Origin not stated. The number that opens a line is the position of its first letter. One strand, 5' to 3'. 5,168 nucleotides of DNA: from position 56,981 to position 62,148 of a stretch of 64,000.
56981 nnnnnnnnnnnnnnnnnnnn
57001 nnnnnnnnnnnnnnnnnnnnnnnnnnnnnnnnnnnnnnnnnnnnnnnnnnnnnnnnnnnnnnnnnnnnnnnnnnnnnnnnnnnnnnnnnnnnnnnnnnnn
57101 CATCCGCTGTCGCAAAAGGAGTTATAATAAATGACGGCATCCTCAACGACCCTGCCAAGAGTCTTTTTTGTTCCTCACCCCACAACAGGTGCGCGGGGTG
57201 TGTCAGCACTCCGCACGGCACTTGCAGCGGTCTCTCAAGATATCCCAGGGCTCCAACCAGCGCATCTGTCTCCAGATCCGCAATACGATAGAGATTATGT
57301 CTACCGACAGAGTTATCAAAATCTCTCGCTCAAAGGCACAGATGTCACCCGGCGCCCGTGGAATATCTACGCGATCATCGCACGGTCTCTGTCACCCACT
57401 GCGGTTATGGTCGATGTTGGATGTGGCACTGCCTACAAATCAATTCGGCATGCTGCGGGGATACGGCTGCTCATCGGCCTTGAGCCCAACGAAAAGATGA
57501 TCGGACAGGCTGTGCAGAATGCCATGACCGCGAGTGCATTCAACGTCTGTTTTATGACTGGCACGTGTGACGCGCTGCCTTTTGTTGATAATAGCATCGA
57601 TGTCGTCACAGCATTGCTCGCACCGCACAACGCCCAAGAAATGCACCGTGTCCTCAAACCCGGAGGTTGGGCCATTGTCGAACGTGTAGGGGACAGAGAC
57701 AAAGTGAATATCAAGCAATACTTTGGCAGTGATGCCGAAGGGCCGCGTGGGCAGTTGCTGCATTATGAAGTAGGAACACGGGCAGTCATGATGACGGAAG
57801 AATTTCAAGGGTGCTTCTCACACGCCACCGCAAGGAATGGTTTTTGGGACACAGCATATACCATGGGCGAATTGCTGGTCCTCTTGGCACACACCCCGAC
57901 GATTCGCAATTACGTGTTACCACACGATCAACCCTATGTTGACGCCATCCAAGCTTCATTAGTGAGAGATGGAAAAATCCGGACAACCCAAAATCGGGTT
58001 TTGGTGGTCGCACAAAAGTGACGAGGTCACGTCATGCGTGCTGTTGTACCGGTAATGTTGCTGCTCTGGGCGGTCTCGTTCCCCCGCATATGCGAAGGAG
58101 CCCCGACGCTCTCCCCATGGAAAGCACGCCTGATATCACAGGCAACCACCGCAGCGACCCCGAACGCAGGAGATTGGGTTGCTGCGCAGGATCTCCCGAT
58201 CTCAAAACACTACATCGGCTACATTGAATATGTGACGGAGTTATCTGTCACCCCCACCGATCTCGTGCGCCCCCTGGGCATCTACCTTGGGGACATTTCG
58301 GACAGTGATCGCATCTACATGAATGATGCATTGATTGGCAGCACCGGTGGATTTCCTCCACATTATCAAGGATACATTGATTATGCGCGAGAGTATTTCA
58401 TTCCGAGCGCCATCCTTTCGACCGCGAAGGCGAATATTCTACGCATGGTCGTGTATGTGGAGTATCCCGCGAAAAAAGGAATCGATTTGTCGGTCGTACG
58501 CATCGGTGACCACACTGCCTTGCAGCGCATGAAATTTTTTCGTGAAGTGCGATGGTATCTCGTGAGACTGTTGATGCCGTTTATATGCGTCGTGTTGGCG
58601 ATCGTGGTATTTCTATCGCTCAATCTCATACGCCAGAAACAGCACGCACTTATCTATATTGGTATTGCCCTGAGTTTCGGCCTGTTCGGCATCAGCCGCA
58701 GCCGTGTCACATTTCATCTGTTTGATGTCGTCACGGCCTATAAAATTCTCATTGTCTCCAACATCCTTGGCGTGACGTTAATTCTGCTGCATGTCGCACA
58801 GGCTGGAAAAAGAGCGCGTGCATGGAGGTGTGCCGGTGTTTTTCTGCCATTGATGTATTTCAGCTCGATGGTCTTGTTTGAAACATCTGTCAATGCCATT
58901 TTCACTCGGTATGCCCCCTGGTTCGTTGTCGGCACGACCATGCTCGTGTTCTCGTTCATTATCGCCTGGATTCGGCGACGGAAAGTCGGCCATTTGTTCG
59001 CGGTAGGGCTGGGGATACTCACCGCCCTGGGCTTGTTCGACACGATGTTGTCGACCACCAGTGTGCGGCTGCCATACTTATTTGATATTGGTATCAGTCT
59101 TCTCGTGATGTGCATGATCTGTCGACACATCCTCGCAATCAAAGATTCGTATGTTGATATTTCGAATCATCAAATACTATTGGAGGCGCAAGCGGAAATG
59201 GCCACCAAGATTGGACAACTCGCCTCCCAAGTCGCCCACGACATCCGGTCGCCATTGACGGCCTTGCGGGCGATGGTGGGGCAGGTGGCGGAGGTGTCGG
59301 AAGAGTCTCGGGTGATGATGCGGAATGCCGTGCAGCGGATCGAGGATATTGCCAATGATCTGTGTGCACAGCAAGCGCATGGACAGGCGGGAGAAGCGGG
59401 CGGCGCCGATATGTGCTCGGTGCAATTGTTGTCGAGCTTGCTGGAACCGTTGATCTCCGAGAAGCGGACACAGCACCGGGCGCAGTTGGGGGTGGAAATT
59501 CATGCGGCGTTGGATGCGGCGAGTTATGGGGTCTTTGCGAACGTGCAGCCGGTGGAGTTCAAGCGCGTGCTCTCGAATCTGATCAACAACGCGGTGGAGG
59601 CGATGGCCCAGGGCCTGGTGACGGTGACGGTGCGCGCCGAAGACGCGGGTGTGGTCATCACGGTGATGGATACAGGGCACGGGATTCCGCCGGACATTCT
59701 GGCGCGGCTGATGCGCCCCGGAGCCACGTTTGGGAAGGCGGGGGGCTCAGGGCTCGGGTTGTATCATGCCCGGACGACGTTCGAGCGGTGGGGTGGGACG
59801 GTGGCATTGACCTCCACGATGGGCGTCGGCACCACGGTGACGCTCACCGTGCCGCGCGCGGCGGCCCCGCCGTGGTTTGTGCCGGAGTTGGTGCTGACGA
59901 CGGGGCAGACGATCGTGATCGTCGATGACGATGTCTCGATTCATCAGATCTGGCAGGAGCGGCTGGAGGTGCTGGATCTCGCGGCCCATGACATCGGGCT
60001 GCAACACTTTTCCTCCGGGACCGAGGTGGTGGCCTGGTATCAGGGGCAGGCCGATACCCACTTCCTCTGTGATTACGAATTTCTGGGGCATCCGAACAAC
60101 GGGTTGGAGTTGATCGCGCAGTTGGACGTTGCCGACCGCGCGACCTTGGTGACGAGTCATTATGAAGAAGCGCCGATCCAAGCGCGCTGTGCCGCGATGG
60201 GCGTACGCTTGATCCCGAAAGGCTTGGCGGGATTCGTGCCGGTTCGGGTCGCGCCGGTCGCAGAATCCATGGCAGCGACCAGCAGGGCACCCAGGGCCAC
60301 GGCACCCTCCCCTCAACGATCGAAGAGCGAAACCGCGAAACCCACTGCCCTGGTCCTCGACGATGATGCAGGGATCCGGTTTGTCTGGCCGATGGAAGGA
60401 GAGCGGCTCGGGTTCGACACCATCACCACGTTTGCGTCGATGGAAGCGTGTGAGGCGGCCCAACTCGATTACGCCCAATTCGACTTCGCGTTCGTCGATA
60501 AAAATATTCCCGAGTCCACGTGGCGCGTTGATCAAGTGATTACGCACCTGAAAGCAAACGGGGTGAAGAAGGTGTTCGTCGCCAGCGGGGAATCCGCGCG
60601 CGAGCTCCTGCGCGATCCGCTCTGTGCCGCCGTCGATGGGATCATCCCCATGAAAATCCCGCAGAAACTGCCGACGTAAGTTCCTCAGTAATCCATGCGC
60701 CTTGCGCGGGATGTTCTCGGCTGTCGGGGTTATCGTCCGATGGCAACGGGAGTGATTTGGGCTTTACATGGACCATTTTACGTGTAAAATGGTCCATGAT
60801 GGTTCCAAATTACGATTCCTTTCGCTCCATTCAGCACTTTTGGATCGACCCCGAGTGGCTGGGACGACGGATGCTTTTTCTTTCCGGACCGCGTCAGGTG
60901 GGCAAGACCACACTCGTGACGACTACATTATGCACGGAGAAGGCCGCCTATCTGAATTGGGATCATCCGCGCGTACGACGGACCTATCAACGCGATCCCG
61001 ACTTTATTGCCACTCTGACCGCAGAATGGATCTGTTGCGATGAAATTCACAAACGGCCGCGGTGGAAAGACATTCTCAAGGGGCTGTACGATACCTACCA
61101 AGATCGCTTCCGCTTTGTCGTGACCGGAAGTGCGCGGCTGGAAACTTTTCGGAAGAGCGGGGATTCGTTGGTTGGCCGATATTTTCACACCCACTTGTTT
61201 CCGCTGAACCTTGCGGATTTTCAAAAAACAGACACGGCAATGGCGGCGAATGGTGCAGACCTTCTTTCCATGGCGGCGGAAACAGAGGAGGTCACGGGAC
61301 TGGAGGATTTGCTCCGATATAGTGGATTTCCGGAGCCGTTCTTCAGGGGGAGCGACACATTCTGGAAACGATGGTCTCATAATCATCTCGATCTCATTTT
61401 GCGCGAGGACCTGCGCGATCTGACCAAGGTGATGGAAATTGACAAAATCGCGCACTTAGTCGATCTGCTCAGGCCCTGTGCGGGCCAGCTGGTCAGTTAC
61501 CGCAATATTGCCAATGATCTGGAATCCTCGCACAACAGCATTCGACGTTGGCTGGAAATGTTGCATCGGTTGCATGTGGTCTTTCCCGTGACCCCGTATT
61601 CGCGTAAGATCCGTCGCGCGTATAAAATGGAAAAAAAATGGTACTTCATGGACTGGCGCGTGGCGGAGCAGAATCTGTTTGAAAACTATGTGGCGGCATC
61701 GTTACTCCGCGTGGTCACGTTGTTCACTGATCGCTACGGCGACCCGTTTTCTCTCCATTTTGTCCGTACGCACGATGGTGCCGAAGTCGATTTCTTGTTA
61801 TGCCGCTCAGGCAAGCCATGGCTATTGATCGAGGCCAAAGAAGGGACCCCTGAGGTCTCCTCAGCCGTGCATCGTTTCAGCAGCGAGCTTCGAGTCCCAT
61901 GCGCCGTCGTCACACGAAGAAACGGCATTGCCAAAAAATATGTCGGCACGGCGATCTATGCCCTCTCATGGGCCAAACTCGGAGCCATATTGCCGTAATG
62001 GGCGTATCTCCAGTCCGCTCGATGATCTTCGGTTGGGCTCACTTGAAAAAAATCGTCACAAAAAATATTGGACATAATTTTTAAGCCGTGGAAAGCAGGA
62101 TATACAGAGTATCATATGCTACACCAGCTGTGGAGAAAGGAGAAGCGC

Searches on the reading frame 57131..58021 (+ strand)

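Call 17: search_protein_families(library=pfam, proteins=[window:57131-58021:+], max_evalue=0.01)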
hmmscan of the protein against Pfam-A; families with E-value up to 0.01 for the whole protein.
window:57131-58021:+ (296 aa): 5 families
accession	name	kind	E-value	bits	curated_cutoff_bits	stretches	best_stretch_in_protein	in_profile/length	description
PF13649.12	Methyltransf_25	-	8.2e-13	49.3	27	1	94-179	2-97/97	Methyltransferase domain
PF08241.18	Methyltransf_11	-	7.9e-12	46.1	21.2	1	94-183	1-95/95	Methyltransferase domain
PF13847.12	Methyltransf_31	-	3.1e-09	37.1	27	1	91-187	5-113/145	Methyltransferase domain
PF01209.24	Ubie_methyltran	-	2.8e-08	33.8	20.1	1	86-183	44-151/233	ubiE/COQ5 methyltransferase family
PF08242.18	Methyltransf_12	-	0.0018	19.4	30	1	94-179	1-96/98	Methyltransferase domain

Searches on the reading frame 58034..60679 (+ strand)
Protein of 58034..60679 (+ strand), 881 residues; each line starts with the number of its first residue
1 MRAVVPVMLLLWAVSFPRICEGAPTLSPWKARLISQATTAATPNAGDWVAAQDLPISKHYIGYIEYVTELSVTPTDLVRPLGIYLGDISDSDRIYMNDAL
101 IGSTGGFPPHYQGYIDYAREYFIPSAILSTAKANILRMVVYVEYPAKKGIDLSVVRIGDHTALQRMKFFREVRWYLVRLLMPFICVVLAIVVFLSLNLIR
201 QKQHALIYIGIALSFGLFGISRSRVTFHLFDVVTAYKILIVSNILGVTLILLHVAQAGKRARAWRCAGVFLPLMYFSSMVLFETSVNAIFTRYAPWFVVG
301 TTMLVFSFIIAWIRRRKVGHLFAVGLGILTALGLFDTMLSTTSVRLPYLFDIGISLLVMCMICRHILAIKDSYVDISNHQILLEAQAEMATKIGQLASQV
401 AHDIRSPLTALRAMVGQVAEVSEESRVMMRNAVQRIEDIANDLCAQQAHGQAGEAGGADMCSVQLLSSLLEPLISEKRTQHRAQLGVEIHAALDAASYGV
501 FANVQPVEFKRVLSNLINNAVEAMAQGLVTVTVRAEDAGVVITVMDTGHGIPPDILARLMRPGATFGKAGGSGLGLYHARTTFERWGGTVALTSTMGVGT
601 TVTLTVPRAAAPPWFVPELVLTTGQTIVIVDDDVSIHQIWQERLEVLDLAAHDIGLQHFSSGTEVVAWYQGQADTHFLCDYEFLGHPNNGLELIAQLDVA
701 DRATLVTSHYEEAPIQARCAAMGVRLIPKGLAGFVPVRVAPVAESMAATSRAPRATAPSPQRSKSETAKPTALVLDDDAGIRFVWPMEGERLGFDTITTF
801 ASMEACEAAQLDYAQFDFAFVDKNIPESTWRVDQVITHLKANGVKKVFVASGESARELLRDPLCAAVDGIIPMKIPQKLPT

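Call 17: search_protein_families(library=pfam, proteins=[window:58034-60679:+], max_evalue=0.01)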
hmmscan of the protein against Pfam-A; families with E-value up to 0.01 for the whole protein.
window:58034-60679:+ (881 aa): 6 families
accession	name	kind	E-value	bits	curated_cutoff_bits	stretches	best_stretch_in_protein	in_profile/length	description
PF02518.31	HATPase_c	-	3e-22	79.6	26.4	1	507-608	4-109/111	Histidine kinase-, DNA gyrase B-, and HSP90-like ATPase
PF00512.31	HisKA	-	2.1e-05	24.9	26.9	1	394-443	3-57/66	His Kinase A (phospho-acceptor) domain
PF00072.30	Response_reg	-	0.00022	21.8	30.2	0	627-721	1-90/111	Response regulator receiver domain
PF13589.12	HATPase_c_3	-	0.00025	21.5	25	1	508-561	2-55/137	Histidine kinase-, DNA gyrase B-, and HSP90-like ATPase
PF13581.12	HATPase_c_2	-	0.0011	19.4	27.4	1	513-578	40-106/127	Histidine kinase-like ATPase domain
PF14501.12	HATPase_c_5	-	0.0025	18.1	22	1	506-593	3-89/102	GHKL domain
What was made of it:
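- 58034..60679 (+): Hybrid histidine kinase (HisKA + HATPase_c + receiver), divergent from the regulator gene; the presumed sensor. Pfam match, call 17.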

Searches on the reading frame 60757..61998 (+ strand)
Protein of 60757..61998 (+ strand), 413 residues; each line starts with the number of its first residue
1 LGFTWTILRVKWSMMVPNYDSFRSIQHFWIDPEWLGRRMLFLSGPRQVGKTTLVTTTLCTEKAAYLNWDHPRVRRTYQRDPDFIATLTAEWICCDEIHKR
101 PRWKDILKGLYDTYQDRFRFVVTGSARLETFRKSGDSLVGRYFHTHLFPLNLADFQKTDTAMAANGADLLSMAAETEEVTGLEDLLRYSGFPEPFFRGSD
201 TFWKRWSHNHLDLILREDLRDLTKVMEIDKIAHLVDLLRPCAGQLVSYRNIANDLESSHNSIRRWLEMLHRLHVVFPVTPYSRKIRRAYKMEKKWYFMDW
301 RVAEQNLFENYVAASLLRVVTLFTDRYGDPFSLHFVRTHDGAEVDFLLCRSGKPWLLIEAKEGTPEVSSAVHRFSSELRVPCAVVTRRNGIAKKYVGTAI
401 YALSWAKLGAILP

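Call 17: search_protein_families(library=pfam, proteins=[window:60757-61998:+], max_evalue=0.01)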
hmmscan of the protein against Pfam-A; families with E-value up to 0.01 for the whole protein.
window:60757-61998:+ (413 aa): 2 families
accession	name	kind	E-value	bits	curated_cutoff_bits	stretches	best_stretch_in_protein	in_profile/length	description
PF13173.12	AAA_14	-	6.8e-25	88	27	1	37-155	2-128/129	AAA domain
PF13635.12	DUF4143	-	7.2e-24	84.8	28.1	1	217-362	2-159/160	Domain of unknown function (DUF4143)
